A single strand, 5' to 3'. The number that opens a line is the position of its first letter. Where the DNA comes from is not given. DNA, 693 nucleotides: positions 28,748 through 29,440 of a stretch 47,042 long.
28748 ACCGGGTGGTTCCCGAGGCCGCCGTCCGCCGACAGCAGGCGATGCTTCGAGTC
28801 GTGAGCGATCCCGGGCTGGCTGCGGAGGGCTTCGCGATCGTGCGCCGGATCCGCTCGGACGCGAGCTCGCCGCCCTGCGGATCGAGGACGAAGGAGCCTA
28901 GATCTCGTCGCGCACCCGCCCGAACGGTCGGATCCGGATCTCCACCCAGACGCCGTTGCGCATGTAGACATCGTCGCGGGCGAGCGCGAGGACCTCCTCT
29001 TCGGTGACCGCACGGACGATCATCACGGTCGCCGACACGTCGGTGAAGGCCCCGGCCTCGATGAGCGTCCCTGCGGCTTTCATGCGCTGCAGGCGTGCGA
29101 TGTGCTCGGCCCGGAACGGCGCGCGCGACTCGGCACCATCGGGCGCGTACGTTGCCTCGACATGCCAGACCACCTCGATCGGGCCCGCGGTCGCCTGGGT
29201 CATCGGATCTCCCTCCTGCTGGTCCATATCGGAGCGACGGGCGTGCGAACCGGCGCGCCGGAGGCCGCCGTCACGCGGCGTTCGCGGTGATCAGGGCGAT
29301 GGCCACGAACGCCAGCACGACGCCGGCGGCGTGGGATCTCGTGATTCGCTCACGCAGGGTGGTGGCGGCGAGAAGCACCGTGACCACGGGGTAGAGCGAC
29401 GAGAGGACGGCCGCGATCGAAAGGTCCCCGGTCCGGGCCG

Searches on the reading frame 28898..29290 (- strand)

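Call 51: search_protein_families(library=pfam, proteins=[window:28898-29290:-])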
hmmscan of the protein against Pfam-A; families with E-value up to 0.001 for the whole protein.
window:28898-29290:- (130 aa): 1 family
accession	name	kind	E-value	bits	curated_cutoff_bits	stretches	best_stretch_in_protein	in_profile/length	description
PF03795.20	YCII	-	4.2e-11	43.6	24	1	45-123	6-94/95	YCII-related domain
